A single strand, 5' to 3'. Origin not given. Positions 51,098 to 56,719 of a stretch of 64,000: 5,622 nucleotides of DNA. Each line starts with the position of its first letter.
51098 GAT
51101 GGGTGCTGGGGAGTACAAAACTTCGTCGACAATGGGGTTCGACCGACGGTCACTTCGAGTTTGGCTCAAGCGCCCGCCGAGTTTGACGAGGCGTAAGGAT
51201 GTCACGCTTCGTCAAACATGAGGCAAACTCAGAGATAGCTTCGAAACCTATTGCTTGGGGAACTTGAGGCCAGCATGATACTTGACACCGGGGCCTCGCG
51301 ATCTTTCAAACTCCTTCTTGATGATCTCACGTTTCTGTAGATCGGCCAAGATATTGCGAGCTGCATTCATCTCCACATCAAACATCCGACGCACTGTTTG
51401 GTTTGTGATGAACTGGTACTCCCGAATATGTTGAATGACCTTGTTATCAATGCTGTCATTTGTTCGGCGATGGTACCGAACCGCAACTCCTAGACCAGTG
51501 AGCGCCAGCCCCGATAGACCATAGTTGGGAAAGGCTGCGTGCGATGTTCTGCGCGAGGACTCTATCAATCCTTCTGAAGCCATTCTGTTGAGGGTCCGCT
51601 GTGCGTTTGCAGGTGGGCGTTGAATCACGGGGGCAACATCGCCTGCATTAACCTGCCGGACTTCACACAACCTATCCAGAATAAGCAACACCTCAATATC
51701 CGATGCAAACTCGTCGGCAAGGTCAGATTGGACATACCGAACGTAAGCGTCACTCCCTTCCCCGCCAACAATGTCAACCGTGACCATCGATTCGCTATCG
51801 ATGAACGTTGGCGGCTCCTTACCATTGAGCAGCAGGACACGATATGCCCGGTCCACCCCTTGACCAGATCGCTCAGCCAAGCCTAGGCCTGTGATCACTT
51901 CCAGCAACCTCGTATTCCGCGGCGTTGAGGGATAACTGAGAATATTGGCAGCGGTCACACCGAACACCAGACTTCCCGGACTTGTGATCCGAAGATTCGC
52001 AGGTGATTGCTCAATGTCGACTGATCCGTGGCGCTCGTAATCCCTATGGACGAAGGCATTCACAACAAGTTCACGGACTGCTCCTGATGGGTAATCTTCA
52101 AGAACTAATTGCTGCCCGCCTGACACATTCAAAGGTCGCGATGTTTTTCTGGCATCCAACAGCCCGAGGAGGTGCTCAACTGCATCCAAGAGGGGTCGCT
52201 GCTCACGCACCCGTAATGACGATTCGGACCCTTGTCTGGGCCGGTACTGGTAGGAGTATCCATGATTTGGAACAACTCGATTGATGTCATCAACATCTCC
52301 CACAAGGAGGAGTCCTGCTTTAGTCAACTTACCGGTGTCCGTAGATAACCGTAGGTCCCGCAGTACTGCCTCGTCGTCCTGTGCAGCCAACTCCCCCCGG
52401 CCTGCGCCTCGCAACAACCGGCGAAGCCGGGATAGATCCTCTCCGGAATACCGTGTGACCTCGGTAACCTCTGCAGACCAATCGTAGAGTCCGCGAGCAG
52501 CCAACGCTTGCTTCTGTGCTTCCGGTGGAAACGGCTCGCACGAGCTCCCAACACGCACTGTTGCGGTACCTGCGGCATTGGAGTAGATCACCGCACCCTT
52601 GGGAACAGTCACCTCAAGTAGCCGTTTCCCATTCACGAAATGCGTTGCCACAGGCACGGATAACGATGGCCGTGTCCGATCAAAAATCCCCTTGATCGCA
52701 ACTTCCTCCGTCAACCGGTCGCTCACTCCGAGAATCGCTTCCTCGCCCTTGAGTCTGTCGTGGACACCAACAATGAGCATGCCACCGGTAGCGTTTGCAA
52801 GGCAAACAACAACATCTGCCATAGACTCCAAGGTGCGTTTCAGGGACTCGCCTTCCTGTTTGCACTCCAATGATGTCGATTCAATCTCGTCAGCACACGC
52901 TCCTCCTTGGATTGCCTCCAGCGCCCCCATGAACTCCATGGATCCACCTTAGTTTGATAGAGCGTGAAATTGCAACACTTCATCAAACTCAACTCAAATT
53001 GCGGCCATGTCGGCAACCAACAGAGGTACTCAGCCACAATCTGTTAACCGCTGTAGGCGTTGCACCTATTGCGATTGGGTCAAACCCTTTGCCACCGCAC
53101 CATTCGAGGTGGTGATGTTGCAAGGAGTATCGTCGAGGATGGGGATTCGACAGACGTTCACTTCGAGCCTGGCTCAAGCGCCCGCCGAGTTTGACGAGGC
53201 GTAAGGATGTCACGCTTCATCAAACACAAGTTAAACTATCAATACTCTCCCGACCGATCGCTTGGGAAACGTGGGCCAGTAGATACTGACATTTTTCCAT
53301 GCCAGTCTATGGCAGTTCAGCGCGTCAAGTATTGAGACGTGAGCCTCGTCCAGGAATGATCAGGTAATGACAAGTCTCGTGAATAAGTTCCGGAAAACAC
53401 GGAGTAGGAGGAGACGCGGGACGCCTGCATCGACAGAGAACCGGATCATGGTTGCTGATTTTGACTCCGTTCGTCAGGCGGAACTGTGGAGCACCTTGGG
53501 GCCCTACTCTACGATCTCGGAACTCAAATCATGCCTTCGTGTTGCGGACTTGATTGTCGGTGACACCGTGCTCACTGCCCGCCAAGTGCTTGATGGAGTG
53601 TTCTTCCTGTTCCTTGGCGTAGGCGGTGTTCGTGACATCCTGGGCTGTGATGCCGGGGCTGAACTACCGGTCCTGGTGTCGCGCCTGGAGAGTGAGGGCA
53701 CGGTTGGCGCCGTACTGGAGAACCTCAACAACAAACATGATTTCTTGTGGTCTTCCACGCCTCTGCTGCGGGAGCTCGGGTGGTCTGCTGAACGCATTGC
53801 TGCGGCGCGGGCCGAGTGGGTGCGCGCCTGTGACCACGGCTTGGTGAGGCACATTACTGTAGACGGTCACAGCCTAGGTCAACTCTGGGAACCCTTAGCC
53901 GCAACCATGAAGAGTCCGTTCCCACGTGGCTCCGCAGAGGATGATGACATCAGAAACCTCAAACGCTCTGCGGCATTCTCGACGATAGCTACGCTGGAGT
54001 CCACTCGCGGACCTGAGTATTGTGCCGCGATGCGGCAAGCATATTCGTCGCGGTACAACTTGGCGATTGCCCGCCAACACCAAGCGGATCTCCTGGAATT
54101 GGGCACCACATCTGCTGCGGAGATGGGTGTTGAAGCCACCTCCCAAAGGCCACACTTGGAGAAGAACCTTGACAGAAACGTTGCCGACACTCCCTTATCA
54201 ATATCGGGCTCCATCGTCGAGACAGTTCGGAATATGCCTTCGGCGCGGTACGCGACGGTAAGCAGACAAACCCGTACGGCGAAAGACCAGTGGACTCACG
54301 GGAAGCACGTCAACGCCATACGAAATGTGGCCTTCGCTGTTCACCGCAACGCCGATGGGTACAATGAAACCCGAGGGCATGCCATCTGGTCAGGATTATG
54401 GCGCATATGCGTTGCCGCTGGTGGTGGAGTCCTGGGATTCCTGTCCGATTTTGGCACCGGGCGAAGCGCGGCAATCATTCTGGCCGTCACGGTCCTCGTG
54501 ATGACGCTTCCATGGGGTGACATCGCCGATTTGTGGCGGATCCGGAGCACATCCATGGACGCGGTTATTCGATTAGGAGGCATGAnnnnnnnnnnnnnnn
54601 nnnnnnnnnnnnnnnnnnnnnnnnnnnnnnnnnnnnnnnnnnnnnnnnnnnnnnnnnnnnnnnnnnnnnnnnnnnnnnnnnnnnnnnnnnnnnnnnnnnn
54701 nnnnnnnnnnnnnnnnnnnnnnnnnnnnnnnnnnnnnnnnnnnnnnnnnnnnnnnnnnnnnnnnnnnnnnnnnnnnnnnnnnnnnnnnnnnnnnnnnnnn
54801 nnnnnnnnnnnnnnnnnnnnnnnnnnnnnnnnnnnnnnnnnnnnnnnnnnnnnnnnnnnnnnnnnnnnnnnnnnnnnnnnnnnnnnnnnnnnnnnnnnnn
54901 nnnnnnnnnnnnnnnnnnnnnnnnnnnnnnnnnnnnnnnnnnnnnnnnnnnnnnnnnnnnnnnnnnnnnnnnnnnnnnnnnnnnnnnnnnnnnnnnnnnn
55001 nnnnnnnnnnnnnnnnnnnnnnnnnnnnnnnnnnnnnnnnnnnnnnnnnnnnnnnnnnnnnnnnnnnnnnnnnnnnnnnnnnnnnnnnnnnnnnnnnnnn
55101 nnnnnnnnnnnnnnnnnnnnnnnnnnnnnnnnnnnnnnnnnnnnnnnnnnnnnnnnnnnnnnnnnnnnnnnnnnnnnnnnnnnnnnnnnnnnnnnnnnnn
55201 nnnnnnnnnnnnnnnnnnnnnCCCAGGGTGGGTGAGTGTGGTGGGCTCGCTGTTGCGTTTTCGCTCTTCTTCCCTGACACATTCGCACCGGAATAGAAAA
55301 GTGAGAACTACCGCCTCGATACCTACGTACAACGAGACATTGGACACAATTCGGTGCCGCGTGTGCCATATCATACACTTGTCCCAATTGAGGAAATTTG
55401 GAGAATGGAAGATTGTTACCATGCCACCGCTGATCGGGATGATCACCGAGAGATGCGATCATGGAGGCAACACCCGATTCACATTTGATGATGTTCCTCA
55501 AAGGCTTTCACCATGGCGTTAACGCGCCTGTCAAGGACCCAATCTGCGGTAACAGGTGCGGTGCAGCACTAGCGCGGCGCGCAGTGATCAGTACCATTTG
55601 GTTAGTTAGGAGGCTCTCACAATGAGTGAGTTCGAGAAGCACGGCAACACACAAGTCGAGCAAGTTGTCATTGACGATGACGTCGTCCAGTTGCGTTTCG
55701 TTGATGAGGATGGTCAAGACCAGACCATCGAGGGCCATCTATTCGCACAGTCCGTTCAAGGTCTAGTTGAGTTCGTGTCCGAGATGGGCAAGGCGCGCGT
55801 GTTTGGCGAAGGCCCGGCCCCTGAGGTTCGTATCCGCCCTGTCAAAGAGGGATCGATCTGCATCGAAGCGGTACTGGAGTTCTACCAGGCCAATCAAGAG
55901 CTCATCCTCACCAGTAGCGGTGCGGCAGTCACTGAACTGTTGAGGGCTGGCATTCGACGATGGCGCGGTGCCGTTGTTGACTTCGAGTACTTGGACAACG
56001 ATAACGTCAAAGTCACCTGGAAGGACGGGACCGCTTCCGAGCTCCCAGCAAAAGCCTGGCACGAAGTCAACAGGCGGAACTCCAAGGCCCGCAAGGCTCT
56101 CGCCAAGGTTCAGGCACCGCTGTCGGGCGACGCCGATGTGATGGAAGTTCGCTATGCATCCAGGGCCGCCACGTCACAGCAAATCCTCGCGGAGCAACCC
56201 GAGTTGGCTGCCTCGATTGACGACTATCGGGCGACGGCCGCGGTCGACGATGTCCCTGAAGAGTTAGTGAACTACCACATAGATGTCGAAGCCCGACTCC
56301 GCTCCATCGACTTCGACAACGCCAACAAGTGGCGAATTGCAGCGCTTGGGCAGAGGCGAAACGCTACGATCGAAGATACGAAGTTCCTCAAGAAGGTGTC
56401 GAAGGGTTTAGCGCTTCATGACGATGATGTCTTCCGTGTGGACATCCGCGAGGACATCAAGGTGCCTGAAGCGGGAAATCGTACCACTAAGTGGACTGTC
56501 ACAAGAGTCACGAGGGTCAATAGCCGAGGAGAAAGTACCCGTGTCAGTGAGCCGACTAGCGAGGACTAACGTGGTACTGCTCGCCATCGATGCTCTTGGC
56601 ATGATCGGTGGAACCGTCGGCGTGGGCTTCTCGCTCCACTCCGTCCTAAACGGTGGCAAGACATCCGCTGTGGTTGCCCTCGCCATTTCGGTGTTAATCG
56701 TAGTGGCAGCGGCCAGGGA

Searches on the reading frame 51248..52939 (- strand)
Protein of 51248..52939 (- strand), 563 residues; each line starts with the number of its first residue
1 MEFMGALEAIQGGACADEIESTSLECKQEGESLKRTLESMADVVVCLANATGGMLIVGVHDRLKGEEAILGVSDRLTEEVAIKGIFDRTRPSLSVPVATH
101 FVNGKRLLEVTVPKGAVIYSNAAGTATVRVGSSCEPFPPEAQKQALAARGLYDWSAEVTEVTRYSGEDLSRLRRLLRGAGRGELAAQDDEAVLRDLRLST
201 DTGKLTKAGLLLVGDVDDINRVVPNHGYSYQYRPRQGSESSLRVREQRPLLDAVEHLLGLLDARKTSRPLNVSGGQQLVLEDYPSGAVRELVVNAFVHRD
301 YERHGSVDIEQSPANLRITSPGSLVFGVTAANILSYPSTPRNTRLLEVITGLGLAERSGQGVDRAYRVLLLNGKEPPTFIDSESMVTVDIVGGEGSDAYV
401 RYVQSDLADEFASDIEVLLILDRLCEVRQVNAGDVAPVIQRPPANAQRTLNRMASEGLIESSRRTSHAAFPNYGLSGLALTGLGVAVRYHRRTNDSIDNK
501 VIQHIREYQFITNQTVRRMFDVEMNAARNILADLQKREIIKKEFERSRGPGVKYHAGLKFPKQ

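Call 27: search_protein_families(library=pfam, proteins=[window:51248-52939:-], max_evalue=0.001)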
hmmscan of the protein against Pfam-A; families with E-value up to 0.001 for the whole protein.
window:51248-52939:- (563 aa): 4 families
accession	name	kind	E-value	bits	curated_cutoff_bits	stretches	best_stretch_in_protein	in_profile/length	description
PF04326.19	SLFN_AlbA_2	-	5.2e-16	59.7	25.3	1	20-137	1-117/118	Schlafen, AlbA_2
PF13749.12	HATPase_c_4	-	5.2e-13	49.2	26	1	306-388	3-87/89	Putative ATP-dependent DNA helicase recG C-terminal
PF03297.21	Ribosomal_S25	-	6.3e-05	23.6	28.8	1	496-542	42-88/101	S25 ribosomal protein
PF01978.25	TrmB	-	0.0009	19.5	25.6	0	427-465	20-58/68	Sugar-specific transcriptional regulator TrmB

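Call 28: search_protein_families(library=padloc, proteins=[window:51248-52939:-], max_evalue=0.001)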
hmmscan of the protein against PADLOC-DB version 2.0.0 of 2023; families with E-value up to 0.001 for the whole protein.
window:51248-52939:- (563 aa): 3 families
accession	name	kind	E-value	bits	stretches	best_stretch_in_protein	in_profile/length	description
PDLC02402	Aga_SIR2-PNTD1-PNTD2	-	3e-12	43.5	1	197-330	363-489/876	Class I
PDLC02418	Aga_SIR2-Kinase-PNTD1-PNTD2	-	2.8e-11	40.4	1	280-330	317-367/756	Class I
PDLC02394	pAgo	-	0.0006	15.6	0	281-326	313-358/1121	-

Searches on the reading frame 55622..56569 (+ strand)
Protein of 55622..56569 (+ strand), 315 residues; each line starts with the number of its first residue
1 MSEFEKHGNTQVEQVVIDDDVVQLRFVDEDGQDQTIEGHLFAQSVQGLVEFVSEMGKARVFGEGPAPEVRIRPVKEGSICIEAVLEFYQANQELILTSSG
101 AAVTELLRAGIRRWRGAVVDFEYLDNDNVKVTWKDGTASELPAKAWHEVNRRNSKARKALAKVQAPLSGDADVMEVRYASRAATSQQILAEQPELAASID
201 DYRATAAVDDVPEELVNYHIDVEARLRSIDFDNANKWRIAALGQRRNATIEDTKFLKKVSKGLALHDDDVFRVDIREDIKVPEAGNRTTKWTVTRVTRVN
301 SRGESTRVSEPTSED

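Call 27: search_protein_families(library=pfam, proteins=[window:55622-56569:+], max_evalue=0.001)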
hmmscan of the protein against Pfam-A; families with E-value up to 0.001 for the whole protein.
window:55622-56569:+ (315 aa): 1 family
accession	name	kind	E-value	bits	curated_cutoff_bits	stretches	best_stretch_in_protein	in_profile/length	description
PF25678.1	DUF7946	-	9.3e-06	26.2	27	1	23-182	2-169/183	Domain of unknown function (DUF7946)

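Call 28: search_protein_families(library=padloc, proteins=[window:55622-56569:+], max_evalue=0.001)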
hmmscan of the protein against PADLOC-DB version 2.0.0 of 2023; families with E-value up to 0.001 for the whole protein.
window:55622-56569:+ (315 aa): 1 family
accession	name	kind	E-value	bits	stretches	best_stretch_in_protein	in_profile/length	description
PDLC05015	PDC-S42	-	1.5e-13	48.9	1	94-298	94-288/302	-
